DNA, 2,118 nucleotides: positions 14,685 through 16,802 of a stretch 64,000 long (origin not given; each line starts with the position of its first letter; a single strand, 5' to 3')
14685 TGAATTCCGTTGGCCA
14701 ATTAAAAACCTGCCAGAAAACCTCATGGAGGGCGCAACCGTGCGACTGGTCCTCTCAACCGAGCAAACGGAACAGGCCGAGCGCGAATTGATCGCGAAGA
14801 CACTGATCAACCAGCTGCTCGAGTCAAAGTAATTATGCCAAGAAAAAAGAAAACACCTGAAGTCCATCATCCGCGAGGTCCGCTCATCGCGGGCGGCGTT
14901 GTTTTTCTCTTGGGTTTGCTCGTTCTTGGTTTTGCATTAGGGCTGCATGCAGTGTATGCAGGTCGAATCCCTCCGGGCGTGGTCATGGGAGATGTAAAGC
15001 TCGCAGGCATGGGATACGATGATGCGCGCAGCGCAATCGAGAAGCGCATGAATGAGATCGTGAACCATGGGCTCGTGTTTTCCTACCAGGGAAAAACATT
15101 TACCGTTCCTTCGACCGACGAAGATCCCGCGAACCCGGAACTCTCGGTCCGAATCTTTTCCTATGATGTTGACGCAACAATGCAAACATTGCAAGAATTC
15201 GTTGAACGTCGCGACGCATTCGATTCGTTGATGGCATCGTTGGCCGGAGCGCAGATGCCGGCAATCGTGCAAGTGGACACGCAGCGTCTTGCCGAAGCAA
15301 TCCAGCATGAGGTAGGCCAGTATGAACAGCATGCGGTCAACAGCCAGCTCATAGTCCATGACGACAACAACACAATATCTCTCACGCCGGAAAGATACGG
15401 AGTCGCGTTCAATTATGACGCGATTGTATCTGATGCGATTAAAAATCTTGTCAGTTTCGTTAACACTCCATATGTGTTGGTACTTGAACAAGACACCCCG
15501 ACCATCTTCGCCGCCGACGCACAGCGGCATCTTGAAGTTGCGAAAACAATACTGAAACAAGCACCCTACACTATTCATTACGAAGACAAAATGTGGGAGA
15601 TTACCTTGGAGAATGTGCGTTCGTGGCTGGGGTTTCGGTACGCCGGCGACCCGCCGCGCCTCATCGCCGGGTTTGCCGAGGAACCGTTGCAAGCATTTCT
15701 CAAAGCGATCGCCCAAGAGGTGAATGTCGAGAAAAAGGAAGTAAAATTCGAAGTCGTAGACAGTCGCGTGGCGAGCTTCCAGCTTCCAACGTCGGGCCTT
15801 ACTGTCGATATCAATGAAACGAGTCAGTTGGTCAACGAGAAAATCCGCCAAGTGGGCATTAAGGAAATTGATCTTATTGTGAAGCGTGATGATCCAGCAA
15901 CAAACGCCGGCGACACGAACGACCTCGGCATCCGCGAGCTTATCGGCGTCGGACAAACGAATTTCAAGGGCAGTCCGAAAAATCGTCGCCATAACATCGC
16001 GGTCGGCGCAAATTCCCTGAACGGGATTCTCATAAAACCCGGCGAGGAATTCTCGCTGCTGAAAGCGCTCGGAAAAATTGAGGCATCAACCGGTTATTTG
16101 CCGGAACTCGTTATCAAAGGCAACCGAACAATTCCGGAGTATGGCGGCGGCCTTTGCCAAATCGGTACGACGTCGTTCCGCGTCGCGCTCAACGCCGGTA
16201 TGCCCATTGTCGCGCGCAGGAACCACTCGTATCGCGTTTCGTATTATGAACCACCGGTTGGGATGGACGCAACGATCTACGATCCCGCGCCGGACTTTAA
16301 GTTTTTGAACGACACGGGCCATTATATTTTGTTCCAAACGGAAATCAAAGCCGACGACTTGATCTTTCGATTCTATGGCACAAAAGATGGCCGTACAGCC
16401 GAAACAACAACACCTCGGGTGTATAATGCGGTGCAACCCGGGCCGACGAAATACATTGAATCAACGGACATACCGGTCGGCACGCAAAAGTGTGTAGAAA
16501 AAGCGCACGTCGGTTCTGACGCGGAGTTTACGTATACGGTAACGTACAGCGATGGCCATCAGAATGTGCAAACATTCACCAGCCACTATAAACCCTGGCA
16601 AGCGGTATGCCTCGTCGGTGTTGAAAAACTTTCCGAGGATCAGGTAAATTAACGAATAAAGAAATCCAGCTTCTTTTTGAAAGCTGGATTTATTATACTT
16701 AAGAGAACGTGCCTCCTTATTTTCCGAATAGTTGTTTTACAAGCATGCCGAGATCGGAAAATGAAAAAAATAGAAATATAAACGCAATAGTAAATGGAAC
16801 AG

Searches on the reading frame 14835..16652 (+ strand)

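Call 6: search_protein_families(library=ncbifam, proteins=[window:14835-16652:+], max_evalue=0.01)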
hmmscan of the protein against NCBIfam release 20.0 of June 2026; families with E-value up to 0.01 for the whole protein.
window:14835-16652:+ (605 aa): 3 families
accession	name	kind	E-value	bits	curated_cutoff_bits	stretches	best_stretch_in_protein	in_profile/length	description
NF033128.2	vanW-gen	equivalog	6.3e-18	65.3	365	1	382-509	68-196/271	glycopeptide resistance accessory protein VanW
NF033123.1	vanW-G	exception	1e-12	48.4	600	1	383-510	69-197/273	glycopeptide resistance accessory protein VanW-G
NF033122.1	vanW-B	exception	7.1e-12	45.2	610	1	382-498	69-188/275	glycopeptide resistance accessory protein VanW-B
